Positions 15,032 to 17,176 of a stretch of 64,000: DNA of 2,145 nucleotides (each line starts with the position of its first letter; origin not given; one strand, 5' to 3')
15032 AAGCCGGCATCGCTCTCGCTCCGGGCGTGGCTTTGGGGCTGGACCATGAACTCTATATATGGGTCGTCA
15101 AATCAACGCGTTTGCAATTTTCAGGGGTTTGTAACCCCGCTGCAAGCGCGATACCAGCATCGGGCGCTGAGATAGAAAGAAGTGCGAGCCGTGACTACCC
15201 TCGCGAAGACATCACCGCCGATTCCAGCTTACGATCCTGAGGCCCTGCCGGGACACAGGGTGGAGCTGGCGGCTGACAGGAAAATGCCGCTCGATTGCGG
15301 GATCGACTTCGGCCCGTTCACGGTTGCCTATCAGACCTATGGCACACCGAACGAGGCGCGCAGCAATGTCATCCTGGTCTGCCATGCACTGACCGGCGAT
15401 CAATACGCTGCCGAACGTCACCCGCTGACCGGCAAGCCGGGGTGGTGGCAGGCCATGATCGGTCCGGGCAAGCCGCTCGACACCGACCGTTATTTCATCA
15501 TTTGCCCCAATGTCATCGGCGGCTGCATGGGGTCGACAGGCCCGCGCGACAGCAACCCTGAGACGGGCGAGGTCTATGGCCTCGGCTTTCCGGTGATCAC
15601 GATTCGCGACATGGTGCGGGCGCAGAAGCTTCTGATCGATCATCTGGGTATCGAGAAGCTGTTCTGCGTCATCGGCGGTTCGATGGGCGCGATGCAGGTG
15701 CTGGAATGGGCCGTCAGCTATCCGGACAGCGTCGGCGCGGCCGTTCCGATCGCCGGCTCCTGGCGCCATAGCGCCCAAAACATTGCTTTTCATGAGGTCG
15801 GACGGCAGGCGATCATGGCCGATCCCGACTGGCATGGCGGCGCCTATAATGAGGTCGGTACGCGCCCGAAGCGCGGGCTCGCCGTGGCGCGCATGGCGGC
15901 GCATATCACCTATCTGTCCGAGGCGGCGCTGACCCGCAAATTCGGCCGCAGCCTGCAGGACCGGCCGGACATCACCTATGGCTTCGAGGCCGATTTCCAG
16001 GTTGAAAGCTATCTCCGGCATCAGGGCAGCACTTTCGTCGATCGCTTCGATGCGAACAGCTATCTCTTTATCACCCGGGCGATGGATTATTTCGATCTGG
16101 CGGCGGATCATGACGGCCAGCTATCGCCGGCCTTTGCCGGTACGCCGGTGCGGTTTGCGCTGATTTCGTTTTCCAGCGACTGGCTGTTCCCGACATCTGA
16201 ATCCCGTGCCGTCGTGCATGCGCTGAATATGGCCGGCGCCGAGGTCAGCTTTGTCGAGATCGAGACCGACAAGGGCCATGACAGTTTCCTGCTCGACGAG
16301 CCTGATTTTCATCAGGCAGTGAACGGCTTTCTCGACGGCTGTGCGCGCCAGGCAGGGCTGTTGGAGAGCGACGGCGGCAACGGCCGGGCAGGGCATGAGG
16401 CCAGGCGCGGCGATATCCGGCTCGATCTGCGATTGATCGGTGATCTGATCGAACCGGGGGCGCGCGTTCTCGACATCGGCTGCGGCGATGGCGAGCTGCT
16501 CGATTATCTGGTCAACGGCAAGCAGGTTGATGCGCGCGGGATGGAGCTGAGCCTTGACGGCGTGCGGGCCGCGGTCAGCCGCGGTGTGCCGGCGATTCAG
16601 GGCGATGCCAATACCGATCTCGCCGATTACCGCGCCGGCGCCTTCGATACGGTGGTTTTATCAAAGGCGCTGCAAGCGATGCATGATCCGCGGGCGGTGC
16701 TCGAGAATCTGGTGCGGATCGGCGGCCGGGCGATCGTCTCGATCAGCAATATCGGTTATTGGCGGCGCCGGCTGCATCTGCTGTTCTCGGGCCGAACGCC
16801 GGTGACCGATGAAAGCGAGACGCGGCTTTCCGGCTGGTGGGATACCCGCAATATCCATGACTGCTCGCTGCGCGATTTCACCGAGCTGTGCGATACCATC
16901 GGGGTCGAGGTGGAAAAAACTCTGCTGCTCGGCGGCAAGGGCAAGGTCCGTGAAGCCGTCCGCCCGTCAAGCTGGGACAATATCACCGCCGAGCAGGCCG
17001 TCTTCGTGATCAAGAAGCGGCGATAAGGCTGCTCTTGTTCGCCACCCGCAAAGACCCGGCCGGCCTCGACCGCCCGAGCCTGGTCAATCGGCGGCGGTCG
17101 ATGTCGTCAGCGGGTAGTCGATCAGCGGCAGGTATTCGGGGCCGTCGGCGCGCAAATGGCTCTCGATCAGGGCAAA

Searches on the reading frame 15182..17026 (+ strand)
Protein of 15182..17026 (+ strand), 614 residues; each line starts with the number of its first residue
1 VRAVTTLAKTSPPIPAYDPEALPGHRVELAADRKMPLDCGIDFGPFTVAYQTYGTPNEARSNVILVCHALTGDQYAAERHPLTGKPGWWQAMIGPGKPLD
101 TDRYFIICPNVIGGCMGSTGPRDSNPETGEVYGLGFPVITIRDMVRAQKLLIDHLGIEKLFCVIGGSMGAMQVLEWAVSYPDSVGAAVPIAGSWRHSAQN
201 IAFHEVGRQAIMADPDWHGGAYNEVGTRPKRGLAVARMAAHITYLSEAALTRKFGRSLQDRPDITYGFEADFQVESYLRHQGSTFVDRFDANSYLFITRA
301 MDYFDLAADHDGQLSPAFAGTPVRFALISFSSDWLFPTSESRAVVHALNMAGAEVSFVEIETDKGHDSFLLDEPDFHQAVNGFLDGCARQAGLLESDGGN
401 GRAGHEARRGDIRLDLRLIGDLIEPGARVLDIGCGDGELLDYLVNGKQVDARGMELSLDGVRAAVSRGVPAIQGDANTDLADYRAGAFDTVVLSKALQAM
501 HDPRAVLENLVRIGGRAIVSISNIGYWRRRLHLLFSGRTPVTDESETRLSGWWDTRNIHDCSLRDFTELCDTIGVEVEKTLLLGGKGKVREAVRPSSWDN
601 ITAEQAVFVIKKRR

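Call 53: search_protein_families(library=pfam, proteins=[window:15182-17026:+], max_evalue=0.001)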
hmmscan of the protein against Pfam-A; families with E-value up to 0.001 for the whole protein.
window:15182-17026:+ (614 aa): 8 families
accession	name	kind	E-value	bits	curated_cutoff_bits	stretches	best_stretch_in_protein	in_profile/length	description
PF07021.18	MetW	-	5.8e-61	205.9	21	1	413-610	1-193/193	Methionine biosynthesis protein MetW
PF00561.26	Abhydrolase_1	-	6.5e-18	65.7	25.8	1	62-371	1-243/245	alpha/beta hydrolase fold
PF13489.12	Methyltransf_23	-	2.9e-12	47.1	27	1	410-544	7-124/164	Methyltransferase domain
PF08241.18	Methyltransf_11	-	4.3e-08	34.1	21.2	1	430-513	1-86/95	Methyltransferase domain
PF08242.18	Methyltransf_12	-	1.3e-07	32.7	30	1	430-512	1-90/98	Methyltransferase domain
PF13649.12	Methyltransf_25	-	2.2e-07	31.9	27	1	429-512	1-91/97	Methyltransferase domain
PF13847.12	Methyltransf_31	-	4.4e-06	26.9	27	1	424-513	2-100/145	Methyltransferase domain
PF02353.26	CMAS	-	0.00055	19.8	27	1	423-484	60-122/273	Mycolic acid cyclopropane synthetase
